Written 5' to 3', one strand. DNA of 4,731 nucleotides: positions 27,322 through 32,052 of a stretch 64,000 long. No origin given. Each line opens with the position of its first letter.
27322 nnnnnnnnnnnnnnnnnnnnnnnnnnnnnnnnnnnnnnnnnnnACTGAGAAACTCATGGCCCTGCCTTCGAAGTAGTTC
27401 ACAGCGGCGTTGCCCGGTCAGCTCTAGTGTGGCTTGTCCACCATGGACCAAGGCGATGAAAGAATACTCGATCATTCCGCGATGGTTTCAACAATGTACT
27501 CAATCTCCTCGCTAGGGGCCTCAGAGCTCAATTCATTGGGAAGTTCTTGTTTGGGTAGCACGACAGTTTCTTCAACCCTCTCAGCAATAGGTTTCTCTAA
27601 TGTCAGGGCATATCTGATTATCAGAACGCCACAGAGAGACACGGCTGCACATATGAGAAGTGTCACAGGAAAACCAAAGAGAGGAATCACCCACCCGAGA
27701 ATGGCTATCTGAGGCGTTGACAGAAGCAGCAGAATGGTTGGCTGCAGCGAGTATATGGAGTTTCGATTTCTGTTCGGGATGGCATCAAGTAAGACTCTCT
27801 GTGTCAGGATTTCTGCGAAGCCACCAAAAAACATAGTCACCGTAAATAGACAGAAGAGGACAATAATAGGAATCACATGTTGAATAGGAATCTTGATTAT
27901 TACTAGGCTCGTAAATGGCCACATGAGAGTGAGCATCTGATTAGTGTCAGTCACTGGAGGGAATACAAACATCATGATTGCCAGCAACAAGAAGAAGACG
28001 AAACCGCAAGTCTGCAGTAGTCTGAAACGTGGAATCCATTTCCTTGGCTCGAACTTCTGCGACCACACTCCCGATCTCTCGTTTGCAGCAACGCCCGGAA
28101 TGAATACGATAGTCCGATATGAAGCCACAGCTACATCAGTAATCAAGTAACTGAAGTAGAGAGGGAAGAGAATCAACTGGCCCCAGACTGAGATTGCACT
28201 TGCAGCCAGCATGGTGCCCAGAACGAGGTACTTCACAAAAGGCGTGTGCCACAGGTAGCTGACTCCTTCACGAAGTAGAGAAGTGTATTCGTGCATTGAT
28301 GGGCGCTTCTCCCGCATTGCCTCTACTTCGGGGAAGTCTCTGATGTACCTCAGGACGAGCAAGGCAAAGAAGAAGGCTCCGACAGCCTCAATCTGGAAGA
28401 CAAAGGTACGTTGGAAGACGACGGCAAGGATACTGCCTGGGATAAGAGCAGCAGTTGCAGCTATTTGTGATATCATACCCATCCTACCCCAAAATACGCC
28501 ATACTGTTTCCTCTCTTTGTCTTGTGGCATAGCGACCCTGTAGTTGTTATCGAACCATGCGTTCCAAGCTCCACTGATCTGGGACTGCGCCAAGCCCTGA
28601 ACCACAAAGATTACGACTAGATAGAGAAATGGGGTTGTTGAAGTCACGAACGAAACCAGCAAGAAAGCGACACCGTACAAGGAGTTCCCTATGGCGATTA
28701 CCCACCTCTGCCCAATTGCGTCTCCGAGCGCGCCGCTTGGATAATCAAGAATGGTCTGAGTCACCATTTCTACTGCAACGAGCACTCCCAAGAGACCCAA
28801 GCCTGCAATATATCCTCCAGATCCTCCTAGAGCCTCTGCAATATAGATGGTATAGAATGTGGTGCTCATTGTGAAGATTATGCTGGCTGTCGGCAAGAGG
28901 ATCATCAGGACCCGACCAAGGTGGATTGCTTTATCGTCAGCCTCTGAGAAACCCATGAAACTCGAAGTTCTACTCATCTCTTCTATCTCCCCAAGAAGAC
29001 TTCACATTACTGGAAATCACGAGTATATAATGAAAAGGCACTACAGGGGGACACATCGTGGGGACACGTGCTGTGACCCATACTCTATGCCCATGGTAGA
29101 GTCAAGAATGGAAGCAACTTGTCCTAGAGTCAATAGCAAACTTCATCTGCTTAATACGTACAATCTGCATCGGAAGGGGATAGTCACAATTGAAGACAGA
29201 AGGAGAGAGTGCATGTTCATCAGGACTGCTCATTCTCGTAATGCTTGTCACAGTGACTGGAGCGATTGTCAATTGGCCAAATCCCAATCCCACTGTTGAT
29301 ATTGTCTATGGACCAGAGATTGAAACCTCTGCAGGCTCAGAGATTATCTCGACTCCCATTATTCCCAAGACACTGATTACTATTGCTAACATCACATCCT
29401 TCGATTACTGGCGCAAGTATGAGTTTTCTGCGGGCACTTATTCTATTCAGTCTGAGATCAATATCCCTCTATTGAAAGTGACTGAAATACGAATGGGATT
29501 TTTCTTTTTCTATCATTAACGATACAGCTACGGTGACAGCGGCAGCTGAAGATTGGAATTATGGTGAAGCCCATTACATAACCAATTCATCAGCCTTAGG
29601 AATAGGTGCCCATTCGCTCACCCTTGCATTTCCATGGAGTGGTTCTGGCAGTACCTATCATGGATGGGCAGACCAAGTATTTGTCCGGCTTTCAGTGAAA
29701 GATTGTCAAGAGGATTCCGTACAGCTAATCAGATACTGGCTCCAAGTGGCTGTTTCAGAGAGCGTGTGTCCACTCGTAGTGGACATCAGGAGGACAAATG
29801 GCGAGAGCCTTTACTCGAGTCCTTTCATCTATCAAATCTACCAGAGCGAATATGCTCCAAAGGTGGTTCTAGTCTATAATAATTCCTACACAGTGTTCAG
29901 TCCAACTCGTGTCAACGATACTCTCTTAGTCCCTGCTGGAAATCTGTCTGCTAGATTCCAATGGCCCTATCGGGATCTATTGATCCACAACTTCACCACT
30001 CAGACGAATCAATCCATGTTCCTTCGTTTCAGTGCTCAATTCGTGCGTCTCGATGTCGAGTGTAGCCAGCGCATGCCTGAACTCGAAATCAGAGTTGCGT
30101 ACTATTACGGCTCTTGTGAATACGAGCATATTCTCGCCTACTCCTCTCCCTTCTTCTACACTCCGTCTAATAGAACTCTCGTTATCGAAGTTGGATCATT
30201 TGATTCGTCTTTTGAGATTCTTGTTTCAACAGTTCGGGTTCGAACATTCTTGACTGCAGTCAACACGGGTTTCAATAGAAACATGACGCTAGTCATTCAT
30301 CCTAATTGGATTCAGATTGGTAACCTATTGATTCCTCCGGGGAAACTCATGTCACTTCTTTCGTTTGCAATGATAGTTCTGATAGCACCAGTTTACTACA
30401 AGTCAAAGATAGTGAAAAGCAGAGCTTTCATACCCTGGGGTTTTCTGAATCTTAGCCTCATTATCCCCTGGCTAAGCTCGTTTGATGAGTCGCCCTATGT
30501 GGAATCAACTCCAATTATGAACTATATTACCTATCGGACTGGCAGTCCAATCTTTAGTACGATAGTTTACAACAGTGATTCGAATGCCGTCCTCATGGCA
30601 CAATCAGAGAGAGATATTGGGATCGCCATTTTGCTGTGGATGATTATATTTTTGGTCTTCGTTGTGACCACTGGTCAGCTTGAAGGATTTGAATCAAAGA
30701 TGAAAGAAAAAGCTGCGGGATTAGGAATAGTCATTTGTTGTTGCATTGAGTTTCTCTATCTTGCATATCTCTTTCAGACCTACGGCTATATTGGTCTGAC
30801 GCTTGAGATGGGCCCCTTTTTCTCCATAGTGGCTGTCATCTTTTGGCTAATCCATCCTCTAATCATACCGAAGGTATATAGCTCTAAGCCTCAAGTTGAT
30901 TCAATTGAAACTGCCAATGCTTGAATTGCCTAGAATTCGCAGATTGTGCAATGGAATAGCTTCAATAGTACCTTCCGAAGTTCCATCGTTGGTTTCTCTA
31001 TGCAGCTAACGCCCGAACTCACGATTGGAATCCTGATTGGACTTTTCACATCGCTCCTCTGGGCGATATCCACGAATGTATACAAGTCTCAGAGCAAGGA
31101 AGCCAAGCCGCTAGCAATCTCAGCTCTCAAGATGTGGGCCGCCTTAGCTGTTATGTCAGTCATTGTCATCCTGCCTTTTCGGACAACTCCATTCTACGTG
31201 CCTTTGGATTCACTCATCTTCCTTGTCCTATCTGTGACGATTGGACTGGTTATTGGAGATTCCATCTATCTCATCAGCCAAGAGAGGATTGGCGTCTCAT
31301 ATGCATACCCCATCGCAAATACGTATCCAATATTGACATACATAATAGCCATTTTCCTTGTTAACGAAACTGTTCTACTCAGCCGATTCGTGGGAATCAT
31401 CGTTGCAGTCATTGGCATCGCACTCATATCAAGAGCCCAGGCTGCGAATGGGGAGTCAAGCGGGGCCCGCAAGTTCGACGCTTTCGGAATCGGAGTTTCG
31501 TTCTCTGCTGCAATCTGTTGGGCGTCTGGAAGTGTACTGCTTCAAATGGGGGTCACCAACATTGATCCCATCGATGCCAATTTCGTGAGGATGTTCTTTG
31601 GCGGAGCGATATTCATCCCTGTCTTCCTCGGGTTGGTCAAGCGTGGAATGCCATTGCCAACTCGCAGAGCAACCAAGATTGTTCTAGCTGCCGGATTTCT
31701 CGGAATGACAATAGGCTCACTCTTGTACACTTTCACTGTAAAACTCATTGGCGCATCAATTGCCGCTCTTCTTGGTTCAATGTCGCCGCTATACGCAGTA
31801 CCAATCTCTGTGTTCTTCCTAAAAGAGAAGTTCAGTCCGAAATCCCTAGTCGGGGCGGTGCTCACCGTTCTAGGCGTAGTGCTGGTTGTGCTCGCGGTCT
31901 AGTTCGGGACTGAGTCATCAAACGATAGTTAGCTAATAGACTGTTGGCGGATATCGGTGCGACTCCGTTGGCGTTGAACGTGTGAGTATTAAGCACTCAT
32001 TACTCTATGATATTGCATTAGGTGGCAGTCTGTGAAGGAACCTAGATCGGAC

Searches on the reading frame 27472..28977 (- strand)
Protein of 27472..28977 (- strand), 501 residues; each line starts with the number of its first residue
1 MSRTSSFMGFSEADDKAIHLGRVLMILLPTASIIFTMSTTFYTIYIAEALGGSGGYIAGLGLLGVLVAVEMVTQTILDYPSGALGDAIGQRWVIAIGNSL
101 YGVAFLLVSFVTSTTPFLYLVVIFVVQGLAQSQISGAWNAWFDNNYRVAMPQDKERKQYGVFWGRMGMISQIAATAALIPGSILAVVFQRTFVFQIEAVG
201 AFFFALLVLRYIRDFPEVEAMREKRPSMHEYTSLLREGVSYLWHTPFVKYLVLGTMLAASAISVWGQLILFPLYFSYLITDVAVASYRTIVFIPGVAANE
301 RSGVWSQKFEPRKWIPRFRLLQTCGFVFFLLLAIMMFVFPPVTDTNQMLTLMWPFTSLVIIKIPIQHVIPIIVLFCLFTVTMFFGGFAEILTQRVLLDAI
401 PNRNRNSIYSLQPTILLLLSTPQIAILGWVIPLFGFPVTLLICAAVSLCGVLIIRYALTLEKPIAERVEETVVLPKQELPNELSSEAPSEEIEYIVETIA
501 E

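Call 8: search_protein_families(library=pfam, proteins=[window:27472-28977:-], max_evalue=0.001)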
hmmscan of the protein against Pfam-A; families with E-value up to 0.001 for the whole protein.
window:27472-28977:- (501 aa): 1 family
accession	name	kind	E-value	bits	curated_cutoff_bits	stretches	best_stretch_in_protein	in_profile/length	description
PF07690.21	MFS_1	-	3.2e-20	72.8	33.4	1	31-360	8-303/347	Major Facilitator Superfamily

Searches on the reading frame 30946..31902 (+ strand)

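Call 8: search_protein_families(library=pfam, proteins=[window:30946-31902:+], max_evalue=0.001)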
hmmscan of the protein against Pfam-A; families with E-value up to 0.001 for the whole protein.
window:30946-31902:+ (318 aa): 3 families
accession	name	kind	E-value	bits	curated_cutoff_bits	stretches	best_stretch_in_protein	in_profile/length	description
PF00892.27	EamA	-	1e-43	149.3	28.2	2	180-315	2-134/135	EamA-like transporter family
PF03151.22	TPT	-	2.7e-07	30.7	30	0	209-314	32-135/291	Triose-phosphate Transporter family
PF06800.18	Sugar_transport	-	4e-05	23.6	26.3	1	30-317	1-273/280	Sugar transport protein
